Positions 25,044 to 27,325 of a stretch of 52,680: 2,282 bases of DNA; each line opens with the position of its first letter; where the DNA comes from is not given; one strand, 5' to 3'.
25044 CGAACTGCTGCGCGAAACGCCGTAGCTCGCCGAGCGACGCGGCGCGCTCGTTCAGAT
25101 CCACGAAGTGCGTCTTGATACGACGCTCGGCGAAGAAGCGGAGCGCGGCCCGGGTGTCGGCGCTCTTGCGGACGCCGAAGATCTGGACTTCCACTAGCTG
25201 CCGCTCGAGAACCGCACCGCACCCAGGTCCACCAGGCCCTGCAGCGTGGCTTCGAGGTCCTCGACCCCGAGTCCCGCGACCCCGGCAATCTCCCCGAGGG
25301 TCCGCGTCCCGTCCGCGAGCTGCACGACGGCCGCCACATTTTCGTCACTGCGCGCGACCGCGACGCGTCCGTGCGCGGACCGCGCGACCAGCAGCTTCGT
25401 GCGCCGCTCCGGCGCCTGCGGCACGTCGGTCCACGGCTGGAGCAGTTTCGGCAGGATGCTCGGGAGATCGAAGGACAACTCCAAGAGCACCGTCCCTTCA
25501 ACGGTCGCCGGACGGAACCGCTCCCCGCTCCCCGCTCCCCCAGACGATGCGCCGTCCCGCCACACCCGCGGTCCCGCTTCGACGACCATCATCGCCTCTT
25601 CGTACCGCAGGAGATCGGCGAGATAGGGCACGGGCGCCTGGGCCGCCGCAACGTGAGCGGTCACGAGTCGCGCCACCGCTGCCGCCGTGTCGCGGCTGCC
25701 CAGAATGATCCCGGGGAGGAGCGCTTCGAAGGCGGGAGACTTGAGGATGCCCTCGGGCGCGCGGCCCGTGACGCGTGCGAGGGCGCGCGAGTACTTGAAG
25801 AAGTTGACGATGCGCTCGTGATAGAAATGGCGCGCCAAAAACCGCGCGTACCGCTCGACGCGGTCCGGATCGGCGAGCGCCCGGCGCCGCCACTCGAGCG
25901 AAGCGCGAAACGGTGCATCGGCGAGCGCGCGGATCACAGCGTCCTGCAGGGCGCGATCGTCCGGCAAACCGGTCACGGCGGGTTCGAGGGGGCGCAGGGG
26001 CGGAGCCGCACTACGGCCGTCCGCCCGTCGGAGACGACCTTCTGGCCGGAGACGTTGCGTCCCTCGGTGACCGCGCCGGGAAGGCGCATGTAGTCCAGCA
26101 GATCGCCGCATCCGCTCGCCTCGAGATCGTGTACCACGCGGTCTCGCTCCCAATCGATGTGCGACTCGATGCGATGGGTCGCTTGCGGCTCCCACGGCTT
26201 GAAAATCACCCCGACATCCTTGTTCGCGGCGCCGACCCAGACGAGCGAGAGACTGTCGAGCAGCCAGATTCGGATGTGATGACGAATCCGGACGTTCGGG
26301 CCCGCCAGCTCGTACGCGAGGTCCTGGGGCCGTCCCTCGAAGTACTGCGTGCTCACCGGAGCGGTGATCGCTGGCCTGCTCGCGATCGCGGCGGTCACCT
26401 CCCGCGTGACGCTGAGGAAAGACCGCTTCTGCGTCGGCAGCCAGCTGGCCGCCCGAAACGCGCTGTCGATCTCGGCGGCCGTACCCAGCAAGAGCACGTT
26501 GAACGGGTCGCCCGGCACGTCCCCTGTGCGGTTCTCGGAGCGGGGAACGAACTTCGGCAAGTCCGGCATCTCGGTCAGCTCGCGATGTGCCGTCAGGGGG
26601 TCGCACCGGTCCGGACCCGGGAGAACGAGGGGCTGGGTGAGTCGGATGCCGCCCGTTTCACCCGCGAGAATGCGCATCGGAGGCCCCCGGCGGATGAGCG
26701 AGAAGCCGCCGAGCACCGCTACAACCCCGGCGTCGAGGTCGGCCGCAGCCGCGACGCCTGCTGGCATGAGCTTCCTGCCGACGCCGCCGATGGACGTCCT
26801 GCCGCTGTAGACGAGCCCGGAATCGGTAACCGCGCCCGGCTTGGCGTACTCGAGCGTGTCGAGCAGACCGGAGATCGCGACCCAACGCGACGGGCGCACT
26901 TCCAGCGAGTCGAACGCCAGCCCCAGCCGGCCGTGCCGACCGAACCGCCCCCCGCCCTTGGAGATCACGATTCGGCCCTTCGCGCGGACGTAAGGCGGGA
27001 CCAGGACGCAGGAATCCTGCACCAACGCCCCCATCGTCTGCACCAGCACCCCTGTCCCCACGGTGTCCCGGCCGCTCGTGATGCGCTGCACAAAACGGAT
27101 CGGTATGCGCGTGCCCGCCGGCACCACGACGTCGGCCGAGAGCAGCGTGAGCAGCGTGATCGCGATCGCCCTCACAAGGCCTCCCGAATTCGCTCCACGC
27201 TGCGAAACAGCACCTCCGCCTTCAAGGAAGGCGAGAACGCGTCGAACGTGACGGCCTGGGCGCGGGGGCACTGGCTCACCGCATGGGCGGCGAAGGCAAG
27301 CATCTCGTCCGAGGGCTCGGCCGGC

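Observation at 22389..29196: Ten-gene translationally coupled operon built around a DUF692/MNIO oxidase, with an architecture I cannot match to known MNIO RiPP clusters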

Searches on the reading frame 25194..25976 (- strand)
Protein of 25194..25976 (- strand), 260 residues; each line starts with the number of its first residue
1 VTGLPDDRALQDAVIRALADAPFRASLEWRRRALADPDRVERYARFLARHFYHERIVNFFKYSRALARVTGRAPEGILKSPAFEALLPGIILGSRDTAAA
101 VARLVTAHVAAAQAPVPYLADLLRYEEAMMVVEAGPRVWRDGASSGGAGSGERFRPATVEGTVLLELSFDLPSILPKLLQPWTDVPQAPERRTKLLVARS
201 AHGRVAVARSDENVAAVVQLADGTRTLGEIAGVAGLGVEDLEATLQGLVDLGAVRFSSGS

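Call 5: search_protein_families(library=pfam, max_evalue=0.1, proteins=[window:25194-25976:-])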
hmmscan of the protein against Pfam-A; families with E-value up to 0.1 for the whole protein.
window:25194-25976:- (260 aa): 1 family
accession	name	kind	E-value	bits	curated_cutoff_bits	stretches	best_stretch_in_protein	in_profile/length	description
PF16221.11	HTH_47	-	0.036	14.1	27.1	1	212-251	34-73/78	winged helix-turn-helix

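Call 6: search_protein_families(library=ncbifam, max_evalue=0.1, proteins=[window:25194-25976:-])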
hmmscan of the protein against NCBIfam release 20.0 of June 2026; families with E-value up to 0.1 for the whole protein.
window:25194-25976:- (260 aa): 1 family
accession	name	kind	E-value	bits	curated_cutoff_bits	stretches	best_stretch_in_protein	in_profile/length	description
NF050149.1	RiPP_bind_ApyI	equivalog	2.4e-05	23.8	200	1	95-252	100-256/260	RiPP maturation protein ApyI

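Call 38: search_solved_structures(query=window:25194-25976:-, max_evalue=10, show_alignments=2)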
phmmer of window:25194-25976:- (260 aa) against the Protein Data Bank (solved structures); distinct sequences matched with E-value up to 10: 1.
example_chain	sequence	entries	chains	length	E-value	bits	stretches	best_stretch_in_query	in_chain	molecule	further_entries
5sxy_A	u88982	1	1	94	0.15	15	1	183-238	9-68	Bifunctional coenzyme PQQ synthesis protein C/D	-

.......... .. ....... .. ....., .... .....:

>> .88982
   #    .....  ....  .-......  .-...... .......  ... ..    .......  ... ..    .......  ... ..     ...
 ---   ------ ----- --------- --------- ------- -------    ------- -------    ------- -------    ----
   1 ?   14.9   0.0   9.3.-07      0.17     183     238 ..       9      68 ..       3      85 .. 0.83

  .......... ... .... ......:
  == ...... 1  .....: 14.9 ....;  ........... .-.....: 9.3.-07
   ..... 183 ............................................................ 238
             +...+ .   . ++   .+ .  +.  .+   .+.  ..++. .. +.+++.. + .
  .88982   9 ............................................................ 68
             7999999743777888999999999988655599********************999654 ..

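Call 41: search_solved_structures(query=A3, max_evalue=10, show_alignments=3)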
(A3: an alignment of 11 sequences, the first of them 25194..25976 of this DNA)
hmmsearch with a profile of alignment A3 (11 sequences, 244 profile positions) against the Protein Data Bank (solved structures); distinct sequences matched with E-value up to 10: 26.
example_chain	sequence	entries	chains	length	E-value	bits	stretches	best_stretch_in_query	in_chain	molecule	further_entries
9sgv_A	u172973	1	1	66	0.0088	18.9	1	194-240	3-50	Ap3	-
7wdq_A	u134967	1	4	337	0.021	17.6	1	202-240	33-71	SAM-dependent MTHB methyltransferase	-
7wdw_A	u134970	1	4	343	0.021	17.6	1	202-240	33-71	DSYB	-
2vbw_A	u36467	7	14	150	0.026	17.3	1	204-239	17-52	TRANSCRIPTIONAL REGULATORY PROTEIN | PROBABLE TRANSCRIPTIONAL REGULATORY PROTEIN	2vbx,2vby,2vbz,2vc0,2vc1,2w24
2w25_A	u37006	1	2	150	0.026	17.3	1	204-239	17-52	PROBABLE TRANSCRIPTIONAL REGULATORY PROTEIN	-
2w29_A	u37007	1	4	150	0.026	17.3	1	204-239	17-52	PROBABLE TRANSCRIPTIONAL REGULATORY PROTEIN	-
2qz8_A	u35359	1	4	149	0.034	17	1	204-239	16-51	Probable transcriptional regulatory protein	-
2lkp_A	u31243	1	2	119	0.035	16.9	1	189-239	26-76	HTH-type transcriptional regulator NmtR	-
2ivm_A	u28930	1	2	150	0.052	16.4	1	204-239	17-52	TRANSCRIPTIONAL REGULATORY PROTEIN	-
1ri7_A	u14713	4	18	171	0.065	16.1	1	180-239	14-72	Putative transcriptional regulator | Putative HTH-type transcriptional regulator PH1519 | Uncharacterized HTH-type transcriptional regulator PH1519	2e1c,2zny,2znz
5sxy_A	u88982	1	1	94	0.08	15.8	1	192-220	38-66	Bifunctional coenzyme PQQ synthesis protein C/D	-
3g2b_A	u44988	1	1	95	0.11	15.4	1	161-221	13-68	Coenzyme PQQ synthesis protein D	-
7fby_A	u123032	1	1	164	0.12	15.2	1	195-239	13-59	Transcriptional regulatory protein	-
9w4v_A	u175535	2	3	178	0.14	15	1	195-239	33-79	Uncharacterized HTH-type transcriptional regulator PH0140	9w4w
2jsc_A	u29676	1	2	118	0.18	14.6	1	198-240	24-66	Transcriptional regulator Rv1994c/MT2050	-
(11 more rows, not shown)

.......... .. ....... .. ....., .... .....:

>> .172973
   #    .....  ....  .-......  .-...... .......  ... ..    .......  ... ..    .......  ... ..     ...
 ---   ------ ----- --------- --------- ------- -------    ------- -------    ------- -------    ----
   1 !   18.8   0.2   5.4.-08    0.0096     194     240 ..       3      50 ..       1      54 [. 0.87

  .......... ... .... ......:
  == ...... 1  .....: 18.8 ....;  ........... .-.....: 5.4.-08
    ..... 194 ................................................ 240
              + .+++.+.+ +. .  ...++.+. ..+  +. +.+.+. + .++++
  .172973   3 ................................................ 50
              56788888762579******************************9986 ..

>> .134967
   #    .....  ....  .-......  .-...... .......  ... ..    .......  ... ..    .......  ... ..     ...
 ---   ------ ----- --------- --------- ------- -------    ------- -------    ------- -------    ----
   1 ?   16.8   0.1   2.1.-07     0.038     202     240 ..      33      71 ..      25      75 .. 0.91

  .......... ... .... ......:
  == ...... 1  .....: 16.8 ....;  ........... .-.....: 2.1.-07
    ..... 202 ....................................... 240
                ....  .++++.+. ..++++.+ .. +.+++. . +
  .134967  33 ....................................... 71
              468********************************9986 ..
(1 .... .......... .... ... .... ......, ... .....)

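Call 56: search_protein_families(library=ncbifam, alignment_id=A3, max_evalue=0.01)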
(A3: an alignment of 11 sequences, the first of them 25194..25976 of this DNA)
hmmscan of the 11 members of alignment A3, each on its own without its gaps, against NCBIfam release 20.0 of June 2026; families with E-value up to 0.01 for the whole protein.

A. member 1, window:25194-25976:- (260 aa): 1 family
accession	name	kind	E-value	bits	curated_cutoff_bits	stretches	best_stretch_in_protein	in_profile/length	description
NF050149.1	RiPP_bind_ApyI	equivalog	2.4e-05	23.8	200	1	95-252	100-256/260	RiPP maturation protein ApyI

B. families by the number of members that match (of 11 scanned): 2 families
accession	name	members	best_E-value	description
NF050149.1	RiPP_bind_ApyI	8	4.6e-09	RiPP maturation protein ApyI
NF050145.1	RiPP_RRE_HvfC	1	0.0076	HvfC family RiPP maturation protein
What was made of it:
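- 25194..25976 (-): MNIO partner protein (TglI/ApyI-like, 'PME type 2'): helical N-domain plus a C-terminal RRE-type winged helix. NCBIfam ApyI in 8 of 11 members, best E-value 4.6e-9 (call 56).
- On MNIO RiPP cassette (precursor + MNIO + partner): NCBIfam ApyI hits (call 56).
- On Bufferin / captophorin (BufB, HvfB, FonB): The partner has no DUF2063 Pfam hit (call 5), and one family member weakly hits HvfC (call 56).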

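Call 58: find_homologous_proteins(query=A3, max_evalue=0.001)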
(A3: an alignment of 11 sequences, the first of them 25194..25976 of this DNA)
Query A3 (11 sequences) (260 aa, profile of the alignment): 640 proteins with E <= 0.001 among 8000 candidates; the best 120 are listed.
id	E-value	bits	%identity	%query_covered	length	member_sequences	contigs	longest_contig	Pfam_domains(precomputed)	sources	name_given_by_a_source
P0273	3.4e-102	359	64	98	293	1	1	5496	-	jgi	-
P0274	1.6e-101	357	94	99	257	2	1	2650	-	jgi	jgi:hypothetical protein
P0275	2.4e-101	356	96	99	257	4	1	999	-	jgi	-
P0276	8.2e-101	355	94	100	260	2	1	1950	-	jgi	-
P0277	1.1e-100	354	67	98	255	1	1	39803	-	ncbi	ncbi:MAG: hypothetical protein ACREMM_11285 [Gemmatimonadales bacterium]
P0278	1.2e-100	354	77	99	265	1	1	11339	-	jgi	jgi:hypothetical protein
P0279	1.2e-100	354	96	100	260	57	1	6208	-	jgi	-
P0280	1.9e-100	354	91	98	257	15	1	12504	-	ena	-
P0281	1.9e-100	354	78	99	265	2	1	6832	-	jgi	-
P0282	2.2e-100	353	79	100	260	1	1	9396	-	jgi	jgi:hypothetical protein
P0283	2.2e-100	353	83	100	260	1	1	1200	-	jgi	jgi:hypothetical protein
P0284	4.3e-100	352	94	100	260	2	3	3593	-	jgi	-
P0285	4.8e-100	352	76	98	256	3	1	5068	-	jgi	-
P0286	4.9e-100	352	79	100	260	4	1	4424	-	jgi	-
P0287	5.8e-100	352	64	98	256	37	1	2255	-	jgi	-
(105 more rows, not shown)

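Call 62: search_protein_families(library=padloc, max_evalue=0.001, proteins=[window:25194-25976:-])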
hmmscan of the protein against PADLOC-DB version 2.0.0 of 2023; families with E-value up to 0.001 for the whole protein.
window:25194-25976:- (260 aa): 0 families

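Call 66: predict_structure(alignment_id=A5)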
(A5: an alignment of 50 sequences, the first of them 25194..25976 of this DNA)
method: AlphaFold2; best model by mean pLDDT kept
length: 260 residues; sequences in the alignment: 50
mean_pLDDT: 82.3   pTM: 0.78
mean pLDDT of the five models: 82.3, 76.0, 74.8, 67.9, 66.6
residues with pLDDT >= 90: 89; 70-90: 134; 50-70: 20; < 50: 17
segments of 3 or more residues with pLDDT < 50: 138-150
pLDDT, mean of each block of 10 residues (from residue 1): 60 77 77 64 82 88 87 93 90 89 95 90 94 66 44 75 94 93 94 92 83 87 87 86 84 70
secondary structure, 60 per line:
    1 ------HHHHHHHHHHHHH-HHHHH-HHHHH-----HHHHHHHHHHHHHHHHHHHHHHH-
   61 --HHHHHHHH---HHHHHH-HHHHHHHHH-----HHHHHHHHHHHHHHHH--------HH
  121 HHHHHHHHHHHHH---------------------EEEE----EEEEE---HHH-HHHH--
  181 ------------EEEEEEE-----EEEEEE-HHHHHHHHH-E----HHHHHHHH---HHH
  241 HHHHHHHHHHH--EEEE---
elements in order: H7-19 H21-25 H27-31 H37-59 H63-70 H74-79 H81-89 H95-110 H119-133 E155-158 E163-167 H175-178 E193-199 E205-210 H212-220 H227-234 H238-251 E254-257
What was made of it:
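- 25194..25976 (-): AF2 pLDDT 82 and pTM 0.78 (call 66).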

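Call 68: fold_search(model_id=the predicted structure, library=pdb)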
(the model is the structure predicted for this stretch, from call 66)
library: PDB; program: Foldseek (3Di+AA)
matches with E <= 10: 136; with E <= 0.001: 3
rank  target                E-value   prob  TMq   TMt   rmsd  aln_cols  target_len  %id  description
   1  8hi7_A                1.3e-05  1.00  0.58  0.57   9.3       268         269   15  Crystal structure of a holoenzyme TglHI with two Fe irons for Pseudomonas syringae Peptidyl (S) 2-mercaptoglycine bios (released 2023-08-23)
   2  8hci_A                6.2e-05  1.00  0.54  0.53   8.3       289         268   14  Crystal structure of a holoenzyme Fe-free TglHI for Pseudomonas syringae Peptidyl (S) 2-mercaptoglycine biosynthesis (released 2023-08-23)
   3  3dee                  3.4e-04  1.00  0.46  0.58   8.2       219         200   11  CRYSTAL STRUCTURE OF A PUTATIVE REGULATORY PROTEIN INVOLVED IN TRANSCRIPTION (NGO1945) FROM NEISSERIA GONORRHOEAE FA 109 (released 2008-08-05)
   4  7vzq_A                3.1e-02  1.00  0.29  0.12   6.6       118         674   18  The structure of GdmN V24Y/G157A/R158A/G188R mutant in complex with carbamoyl adenylate intermediate (released 2022-11-16)
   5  7vx0_A                4.5e-02  1.00  0.29  0.12   4.6       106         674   17  The structure of GdmN complex with ATP (released 2022-11-16)
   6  7vzu_A                4.5e-02  1.00  0.29  0.12   6.5       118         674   18  The structure of GdmN Y82F mutant (released 2022-11-16)
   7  7vzq_B                6.7e-02  1.00  0.28  0.12   4.6       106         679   17  The structure of GdmN V24Y/G157A/R158A/G188R mutant in complex with carbamoyl adenylate intermediate (released 2022-11-16)
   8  7vyj_A                7.1e-02  1.00  0.29  0.12   4.6       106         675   17  The structure of GdmN in complex with carbamoyl adenylate intermediate (released 2022-11-16)
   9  7vzy_B                8.7e-02  0.99  0.29  0.12  10.0       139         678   16  The structure of GdmN complex with AMP and 20-O-methyl-19-chloroproansamitocin (released 2022-11-16)
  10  7vx0_B                1.3e-01  1.00  0.28  0.12   4.6       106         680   17  The structure of GdmN complex with ATP (released 2022-11-16)
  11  9s2t                  1.4e-01  0.99  0.27  0.12   4.4       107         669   19  Carbamoyl transferase NovN involved in Novobiocin biosynthesis (released 2025-07-30)
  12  7vzu_B                1.5e-01  1.00  0.28  0.12   4.6       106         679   17  The structure of GdmN Y82F mutant (released 2022-11-16)
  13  7vyj_B                1.5e-01  0.99  0.28  0.12   5.2       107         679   18  The structure of GdmN in complex with carbamoyl adenylate intermediate (released 2022-11-16)
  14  8hkr_B                1.5e-01  0.66  0.21  0.15  14.8       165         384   17  Crystal Structure of Histone H3 Lysine 79 (H3K79) Methyltransferase Rv2067c from Mycobacterium tuberculosis (released 2023-10-18)
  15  7vzz_B                2.0e-01  0.99  0.28  0.12   4.6       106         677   17  The structure of GdmN in complex with the natural tetrahedral intermediate, carbamoyl adenylate, and 20-O-methyl-19-ch (released 2022-11-16)
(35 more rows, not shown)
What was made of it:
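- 25194..25976 (-): Foldseek top hits are TglI 8hi7_A (E-value 1.3e-5, TM 0.58) and NGO1945 3dee (E-value 3.4e-4) (call 68).
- On MNIO RiPP cassette (precursor + MNIO + partner): Foldseek to TglI and NGO1945 (call 68).
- Tried and rejected: Fold comparison was needed (call 68).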

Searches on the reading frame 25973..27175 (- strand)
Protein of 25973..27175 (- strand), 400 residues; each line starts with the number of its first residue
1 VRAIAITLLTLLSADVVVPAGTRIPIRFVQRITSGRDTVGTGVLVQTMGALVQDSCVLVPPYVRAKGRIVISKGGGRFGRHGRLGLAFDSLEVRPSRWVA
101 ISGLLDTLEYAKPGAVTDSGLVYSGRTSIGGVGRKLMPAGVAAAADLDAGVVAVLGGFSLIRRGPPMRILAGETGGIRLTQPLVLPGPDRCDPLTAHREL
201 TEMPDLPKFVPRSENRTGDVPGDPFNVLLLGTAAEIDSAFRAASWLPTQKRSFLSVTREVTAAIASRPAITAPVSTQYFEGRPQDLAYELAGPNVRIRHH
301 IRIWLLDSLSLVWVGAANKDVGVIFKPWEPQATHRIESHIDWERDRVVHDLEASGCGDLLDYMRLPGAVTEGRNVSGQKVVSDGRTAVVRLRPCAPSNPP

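Call 5: search_protein_families(library=pfam, max_evalue=0.1, proteins=[window:25973-27175:-])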
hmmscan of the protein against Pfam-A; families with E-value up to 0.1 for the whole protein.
window:25973-27175:- (400 aa): 1 family
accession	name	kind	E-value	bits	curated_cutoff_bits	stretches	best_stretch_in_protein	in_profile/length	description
PF14067.11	LssY_C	-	4e-38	131.3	25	1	210-385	4-187/188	LssY C-terminus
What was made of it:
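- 25973..27175 (-): LssY_C-domain protein with an N-terminal hydrophobic segment; an accessory insertion between the MNIO and its partner. PF14067 131 bits (call 5).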

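Call 6: search_protein_families(library=ncbifam, max_evalue=0.1, proteins=[window:25973-27175:-])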
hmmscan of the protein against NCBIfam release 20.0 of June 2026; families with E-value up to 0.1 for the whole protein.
window:25973-27175:- (400 aa): 1 family
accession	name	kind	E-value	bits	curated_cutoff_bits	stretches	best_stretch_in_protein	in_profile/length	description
TIGR03741.1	PRTRC_E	subfamily_domain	0.069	13.1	37.95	0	228-266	48-86/106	PRTRC system protein E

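Call 61: search_solved_structures(query=window:25973-27175:-, max_evalue=5, show_alignments=1)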
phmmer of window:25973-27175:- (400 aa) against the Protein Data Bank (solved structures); distinct sequences matched with E-value up to 5: 0.
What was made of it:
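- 25973..27175 (-): No PDB relative (call 61).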

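Call 62: search_protein_families(library=padloc, max_evalue=0.001, proteins=[window:25973-27175:-])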
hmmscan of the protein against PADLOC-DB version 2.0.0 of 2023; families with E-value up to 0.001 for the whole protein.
window:25973-27175:- (400 aa): 0 families

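Call 75: predict_structure(protein=window:25973-27175:-)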
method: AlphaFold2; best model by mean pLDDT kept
length: 400 residues; sequences in the alignment: 1
mean_pLDDT: 29.4   pTM: 0.20
mean pLDDT of the five models: 29.4, 25.6, 24.7, 24.6, 23.6
residues with pLDDT >= 90: 0; 70-90: 0; 50-70: 0; < 50: 400
segments of 3 or more residues with pLDDT < 50: 1-400
pLDDT, mean of each block of 10 residues (from residue 1): 28 34 30 24 24 30 37 35 38 32 27 26 23 22 26 27 29 26 25 29 27 25 27 38 33 32 32 24 30 29 27 27 26 31 35 35 34 32 30 30
secondary structure, 60 per line:
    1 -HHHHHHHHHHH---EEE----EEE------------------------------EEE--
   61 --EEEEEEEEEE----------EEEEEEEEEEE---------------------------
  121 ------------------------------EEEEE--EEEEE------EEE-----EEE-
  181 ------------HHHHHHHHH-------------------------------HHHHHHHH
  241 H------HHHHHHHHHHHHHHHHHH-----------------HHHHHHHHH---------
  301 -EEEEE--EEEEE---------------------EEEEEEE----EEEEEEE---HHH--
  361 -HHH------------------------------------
elements in order: H2-12 E16-18 E23-25 E56-58 E63-72 E83-93 E151-155 E158-162 E169-171 E177-179 H193-201 H233-241 H248-265 H283-291 E302-306 E309-313 E335-341 E346-352
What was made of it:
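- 25973..27175 (-): The AF2 single-sequence model failed (call 75).
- Tried and rejected: It failed, with pLDDT 29 (call 75).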
